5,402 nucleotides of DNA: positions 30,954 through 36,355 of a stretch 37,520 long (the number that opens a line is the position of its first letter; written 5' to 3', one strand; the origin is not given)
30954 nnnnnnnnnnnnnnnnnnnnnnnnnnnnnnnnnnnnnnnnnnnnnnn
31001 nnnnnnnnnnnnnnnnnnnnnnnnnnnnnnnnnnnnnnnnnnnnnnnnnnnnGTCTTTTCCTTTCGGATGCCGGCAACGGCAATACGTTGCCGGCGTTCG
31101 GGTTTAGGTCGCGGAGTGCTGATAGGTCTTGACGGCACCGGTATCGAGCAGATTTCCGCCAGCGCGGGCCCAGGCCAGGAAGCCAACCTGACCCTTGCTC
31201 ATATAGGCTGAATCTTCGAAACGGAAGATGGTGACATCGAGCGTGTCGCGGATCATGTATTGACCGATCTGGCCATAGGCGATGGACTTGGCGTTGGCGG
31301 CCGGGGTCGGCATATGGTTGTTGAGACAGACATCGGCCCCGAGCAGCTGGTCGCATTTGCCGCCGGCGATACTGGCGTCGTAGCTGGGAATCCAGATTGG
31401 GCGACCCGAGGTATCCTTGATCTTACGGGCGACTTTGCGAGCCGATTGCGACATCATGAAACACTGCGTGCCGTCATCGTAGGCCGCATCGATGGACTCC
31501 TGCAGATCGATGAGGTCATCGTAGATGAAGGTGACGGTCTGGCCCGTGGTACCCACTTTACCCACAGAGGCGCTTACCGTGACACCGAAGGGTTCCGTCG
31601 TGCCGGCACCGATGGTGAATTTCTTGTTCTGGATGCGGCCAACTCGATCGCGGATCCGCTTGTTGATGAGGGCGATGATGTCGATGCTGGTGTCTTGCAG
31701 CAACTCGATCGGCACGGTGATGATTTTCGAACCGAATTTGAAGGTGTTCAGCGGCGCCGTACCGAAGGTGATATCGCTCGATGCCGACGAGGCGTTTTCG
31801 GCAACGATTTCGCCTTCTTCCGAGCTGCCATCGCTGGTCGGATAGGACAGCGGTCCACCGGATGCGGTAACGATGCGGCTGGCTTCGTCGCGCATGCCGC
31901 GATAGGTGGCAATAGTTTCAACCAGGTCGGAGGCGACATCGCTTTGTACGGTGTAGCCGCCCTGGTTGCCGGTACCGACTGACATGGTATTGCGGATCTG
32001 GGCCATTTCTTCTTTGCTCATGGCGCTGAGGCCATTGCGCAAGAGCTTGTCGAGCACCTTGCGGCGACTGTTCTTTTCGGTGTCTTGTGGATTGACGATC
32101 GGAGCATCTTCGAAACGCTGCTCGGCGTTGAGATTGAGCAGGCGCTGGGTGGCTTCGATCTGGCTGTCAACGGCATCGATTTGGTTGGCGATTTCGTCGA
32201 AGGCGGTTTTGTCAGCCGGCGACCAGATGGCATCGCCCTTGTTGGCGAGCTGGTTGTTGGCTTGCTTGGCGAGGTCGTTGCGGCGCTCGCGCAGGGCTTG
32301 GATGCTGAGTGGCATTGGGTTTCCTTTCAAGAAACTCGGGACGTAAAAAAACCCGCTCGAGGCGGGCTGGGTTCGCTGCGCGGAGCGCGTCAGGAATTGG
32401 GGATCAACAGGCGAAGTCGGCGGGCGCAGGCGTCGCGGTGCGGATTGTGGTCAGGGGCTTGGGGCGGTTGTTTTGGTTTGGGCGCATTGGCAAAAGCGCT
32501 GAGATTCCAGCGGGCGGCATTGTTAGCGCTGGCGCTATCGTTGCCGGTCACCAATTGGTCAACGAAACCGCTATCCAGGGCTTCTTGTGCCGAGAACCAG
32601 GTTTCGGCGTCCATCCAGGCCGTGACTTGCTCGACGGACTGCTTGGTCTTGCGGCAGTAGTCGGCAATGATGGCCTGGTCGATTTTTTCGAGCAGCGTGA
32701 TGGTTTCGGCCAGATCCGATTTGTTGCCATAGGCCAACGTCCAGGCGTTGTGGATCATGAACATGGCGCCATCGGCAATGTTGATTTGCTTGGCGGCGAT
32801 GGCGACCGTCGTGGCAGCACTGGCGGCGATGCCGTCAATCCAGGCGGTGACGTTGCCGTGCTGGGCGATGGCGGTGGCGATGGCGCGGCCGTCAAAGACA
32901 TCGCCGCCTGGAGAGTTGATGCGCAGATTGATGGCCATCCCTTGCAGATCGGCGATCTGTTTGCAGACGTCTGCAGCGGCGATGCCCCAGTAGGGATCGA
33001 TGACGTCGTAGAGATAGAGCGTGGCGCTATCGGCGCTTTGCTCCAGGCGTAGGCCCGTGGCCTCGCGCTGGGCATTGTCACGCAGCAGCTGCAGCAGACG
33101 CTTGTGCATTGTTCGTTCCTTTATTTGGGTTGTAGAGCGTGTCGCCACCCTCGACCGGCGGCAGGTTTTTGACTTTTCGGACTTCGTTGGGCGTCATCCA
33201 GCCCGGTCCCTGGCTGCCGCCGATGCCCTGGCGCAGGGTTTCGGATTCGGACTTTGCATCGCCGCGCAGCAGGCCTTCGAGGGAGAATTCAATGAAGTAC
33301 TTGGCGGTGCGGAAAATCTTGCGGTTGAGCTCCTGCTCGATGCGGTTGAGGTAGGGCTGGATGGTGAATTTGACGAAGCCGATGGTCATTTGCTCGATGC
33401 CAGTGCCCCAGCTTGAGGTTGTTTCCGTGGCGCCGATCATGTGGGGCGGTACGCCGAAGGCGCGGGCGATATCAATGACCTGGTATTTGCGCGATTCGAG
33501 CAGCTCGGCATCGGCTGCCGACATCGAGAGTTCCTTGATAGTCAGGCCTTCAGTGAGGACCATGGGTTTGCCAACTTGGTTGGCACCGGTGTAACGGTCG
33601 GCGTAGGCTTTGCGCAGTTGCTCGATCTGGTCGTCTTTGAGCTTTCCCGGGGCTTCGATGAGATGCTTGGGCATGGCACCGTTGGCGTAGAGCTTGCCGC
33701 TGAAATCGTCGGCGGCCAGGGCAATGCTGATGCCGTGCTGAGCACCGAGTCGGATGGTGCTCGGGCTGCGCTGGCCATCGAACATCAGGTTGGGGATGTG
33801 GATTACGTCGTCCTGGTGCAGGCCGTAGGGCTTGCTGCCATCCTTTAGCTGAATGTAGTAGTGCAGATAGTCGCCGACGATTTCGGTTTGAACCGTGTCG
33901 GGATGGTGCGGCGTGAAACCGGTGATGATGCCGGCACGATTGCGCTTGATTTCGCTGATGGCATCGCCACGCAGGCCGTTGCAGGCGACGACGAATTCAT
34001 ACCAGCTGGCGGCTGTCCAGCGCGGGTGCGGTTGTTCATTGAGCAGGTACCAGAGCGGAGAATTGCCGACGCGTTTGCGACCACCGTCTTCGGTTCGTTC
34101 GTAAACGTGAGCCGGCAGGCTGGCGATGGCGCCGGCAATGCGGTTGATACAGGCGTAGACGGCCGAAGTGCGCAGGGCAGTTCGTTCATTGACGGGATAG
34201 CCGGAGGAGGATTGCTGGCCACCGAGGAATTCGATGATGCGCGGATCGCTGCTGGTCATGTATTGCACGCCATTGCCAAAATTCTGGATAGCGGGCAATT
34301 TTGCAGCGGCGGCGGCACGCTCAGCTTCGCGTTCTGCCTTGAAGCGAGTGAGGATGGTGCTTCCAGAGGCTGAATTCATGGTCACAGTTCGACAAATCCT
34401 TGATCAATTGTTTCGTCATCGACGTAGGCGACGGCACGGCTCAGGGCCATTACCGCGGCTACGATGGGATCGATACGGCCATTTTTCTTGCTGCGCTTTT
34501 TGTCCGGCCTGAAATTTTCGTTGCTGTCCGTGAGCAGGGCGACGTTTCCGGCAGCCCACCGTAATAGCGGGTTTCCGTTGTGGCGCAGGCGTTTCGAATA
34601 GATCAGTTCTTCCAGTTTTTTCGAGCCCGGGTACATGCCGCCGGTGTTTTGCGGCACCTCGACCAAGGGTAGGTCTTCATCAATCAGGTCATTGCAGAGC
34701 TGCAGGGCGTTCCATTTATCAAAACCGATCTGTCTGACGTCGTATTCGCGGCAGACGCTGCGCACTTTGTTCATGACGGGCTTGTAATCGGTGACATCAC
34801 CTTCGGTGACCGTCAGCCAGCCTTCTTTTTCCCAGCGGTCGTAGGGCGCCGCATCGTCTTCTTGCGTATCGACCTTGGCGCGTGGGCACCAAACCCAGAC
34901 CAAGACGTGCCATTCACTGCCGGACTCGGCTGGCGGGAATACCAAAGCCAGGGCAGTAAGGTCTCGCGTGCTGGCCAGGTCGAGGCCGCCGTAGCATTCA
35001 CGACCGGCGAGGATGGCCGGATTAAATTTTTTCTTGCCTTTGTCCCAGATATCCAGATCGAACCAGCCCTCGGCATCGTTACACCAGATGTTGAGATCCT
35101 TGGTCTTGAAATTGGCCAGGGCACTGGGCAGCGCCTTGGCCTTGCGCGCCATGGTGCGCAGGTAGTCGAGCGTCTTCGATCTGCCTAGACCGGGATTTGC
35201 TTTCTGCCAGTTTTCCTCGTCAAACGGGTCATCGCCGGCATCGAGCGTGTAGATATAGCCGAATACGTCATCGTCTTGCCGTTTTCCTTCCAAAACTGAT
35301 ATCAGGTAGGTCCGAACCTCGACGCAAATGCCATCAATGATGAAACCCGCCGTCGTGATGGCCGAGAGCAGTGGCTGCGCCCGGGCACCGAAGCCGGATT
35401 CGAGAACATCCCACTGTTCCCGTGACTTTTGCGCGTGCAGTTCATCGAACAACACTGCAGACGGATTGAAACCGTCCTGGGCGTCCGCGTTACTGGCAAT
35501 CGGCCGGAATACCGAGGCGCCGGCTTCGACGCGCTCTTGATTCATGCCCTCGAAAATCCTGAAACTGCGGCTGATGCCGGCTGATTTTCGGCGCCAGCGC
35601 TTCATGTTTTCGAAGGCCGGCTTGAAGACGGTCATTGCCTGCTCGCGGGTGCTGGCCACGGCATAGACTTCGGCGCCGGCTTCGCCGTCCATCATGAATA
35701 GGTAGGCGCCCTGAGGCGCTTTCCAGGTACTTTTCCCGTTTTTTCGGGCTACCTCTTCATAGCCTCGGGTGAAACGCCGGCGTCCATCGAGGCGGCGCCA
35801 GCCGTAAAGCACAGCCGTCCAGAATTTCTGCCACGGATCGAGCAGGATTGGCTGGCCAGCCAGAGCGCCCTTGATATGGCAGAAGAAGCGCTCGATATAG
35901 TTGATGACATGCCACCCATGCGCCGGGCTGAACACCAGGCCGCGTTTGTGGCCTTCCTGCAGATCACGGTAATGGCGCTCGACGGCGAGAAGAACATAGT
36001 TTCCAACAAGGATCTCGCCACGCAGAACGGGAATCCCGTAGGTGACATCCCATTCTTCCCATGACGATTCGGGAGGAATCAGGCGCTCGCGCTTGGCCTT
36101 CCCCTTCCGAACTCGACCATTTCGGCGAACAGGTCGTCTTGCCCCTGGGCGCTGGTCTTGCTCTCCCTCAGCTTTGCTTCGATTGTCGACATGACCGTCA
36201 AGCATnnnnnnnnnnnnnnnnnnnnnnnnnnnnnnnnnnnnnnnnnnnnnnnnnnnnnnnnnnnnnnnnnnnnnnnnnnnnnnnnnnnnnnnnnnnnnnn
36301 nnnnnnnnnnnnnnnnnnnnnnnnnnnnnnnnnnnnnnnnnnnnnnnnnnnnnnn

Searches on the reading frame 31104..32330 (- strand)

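Call 43: search_protein_families(library=phrogs, proteins=[window:31104-32330:-], max_evalue=0.00001)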
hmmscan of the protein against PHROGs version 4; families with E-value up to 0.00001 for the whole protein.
window:31104-32330:- (408 aa): 4 families
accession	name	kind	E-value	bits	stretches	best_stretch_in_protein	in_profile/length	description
phrog_10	-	head and packaging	3.3e-65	222.4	1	6-406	261-636/752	major head protein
phrog_15928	-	head and packaging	1.9e-20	74.6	1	210-406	1-180/185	major head protein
phrog_617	-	head and packaging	2.1e-14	54.3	1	114-363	337-576/626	major head protein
phrog_17162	-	unknown function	7.9e-12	46.3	1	324-406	2-83/85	-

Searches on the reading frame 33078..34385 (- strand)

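Call 43: search_protein_families(library=phrogs, proteins=[window:33078-34385:-], max_evalue=0.00001)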
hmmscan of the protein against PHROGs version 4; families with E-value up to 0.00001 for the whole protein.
window:33078-34385:- (435 aa): 6 families
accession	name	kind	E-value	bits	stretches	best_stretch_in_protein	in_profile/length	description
phrog_12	-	head and packaging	4.4e-107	360.7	1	45-426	67-440/646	portal protein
phrog_2662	-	head and packaging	5.9e-60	204.6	1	69-433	63-430/717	portal protein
phrog_5929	-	head and packaging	2.8e-48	165.2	1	224-425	3-201/228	portal protein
phrog_11323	-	unknown function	2.9e-22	80.2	1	329-424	12-107/130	-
phrog_2271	-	head and packaging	2.1e-19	69.8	1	226-419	208-394/859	portal protein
phrog_21454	-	unknown function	5e-17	63.1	1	243-418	2-170/320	-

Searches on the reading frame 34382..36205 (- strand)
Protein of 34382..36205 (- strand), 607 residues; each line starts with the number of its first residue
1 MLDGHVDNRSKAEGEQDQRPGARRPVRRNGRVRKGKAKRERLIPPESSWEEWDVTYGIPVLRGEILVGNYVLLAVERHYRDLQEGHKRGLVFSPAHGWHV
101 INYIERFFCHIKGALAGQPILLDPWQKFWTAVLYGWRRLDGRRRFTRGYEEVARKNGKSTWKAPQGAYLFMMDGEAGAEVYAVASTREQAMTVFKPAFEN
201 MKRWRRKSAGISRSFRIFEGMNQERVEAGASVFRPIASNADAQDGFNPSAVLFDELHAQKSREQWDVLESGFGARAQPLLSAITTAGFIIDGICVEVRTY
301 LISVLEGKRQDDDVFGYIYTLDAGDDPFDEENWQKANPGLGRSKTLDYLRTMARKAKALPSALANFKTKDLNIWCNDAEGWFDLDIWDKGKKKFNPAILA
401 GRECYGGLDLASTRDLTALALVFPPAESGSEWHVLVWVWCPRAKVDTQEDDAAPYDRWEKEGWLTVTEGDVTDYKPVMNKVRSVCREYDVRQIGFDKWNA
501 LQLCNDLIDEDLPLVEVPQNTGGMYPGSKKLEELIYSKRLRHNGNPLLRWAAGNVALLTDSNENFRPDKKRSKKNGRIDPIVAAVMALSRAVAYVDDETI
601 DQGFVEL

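Call 43: search_protein_families(library=phrogs, proteins=[window:34382-36205:-], max_evalue=0.00001)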
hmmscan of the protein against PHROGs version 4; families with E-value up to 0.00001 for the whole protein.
window:34382-36205:- (607 aa): 6 families
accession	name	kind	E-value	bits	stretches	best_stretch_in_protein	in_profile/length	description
phrog_9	-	head and packaging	1.2e-170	571.1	1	50-600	168-672/812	terminase large subunit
phrog_2699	-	head and packaging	4.2e-92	309.4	1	303-600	7-303/315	terminase large subunit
phrog_4914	-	head and packaging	2.4e-37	129.6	1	56-249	14-211/213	terminase large subunit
phrog_10517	-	head and packaging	5.4e-30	105.5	1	51-201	35-185/207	terminase large subunit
phrog_7331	-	head and packaging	2.7e-23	82.7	1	502-601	5-102/113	terminase large subunit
phrog_37124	-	unknown function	1e-11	45.9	1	408-520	1-125/143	-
